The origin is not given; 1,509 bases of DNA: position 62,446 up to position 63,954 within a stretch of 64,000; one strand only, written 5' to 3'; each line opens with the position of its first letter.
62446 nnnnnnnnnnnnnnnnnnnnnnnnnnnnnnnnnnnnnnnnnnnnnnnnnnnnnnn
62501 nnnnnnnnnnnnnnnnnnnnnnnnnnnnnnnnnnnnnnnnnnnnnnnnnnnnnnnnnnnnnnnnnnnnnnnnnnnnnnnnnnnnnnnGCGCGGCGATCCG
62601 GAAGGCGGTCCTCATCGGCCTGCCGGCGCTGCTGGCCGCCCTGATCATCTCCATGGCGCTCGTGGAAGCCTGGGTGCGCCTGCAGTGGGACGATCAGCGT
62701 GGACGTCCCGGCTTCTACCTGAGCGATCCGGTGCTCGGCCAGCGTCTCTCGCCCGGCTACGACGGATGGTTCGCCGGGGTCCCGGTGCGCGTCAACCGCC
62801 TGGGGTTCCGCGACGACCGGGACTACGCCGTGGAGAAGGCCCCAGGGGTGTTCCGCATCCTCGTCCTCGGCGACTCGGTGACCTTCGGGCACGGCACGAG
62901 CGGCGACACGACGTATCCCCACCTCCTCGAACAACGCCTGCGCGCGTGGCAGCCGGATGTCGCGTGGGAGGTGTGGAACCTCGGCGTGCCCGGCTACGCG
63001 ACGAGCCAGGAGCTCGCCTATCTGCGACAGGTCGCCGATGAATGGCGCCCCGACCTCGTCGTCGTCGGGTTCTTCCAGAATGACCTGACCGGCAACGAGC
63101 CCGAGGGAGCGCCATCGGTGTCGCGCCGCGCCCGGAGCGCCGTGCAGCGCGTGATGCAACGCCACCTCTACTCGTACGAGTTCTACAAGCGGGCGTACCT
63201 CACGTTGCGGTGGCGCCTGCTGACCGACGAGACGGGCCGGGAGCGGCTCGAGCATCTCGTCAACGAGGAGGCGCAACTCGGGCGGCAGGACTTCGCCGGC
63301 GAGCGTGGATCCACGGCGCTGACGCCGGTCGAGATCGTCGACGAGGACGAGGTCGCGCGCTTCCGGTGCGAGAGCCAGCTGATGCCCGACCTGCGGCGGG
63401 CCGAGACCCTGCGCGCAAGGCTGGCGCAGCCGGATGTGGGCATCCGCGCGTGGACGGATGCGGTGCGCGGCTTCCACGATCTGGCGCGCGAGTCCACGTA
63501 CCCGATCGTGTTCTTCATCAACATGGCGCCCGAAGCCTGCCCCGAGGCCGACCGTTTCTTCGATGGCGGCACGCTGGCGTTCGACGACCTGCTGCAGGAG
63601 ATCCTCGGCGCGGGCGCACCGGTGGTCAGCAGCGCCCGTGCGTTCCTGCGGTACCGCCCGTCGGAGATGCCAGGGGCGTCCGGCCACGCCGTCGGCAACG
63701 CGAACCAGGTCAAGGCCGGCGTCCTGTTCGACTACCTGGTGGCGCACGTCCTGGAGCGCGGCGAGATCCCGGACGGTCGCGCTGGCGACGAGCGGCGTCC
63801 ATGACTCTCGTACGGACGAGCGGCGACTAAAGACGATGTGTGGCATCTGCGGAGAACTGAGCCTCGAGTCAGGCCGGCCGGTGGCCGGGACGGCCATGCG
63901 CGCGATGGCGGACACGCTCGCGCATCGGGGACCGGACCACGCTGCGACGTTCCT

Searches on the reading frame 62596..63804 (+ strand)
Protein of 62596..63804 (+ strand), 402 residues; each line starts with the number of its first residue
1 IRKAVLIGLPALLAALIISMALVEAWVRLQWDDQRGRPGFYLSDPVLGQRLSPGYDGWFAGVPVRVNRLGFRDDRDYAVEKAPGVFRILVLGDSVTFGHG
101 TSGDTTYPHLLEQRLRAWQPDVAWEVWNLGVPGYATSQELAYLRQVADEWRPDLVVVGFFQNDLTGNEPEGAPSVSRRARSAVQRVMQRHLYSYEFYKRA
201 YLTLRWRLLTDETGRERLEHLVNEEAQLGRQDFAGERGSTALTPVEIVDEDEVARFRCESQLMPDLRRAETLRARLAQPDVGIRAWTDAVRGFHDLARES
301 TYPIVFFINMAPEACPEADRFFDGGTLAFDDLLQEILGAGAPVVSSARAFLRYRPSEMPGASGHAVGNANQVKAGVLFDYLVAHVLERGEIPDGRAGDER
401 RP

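Call 43: search_protein_families(library=pfam, proteins=[window:62596-63804:+], max_evalue=1)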
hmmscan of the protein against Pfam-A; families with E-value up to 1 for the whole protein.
window:62596-63804:+ (402 aa): 4 families
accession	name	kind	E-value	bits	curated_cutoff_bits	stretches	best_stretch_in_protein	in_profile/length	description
PF13472.12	Lipase_GDSL_2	-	1.2e-10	42.6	32.9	1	90-189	1-99/178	GDSL-like Lipase/Acylhydrolase family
PF00657.28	Lipase_GDSL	-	5.6e-09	36.9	23.6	1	88-170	1-94/208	GDSL-like Lipase/Acylhydrolase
PF25182.1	NonGDSL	-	6e-06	26.2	80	1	83-156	25-99/220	Non-GDSL lipase-like family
PF19981.4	DUF6417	-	0.13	12.8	28.4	1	203-229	21-47/69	Family of unknown function (DUF6417)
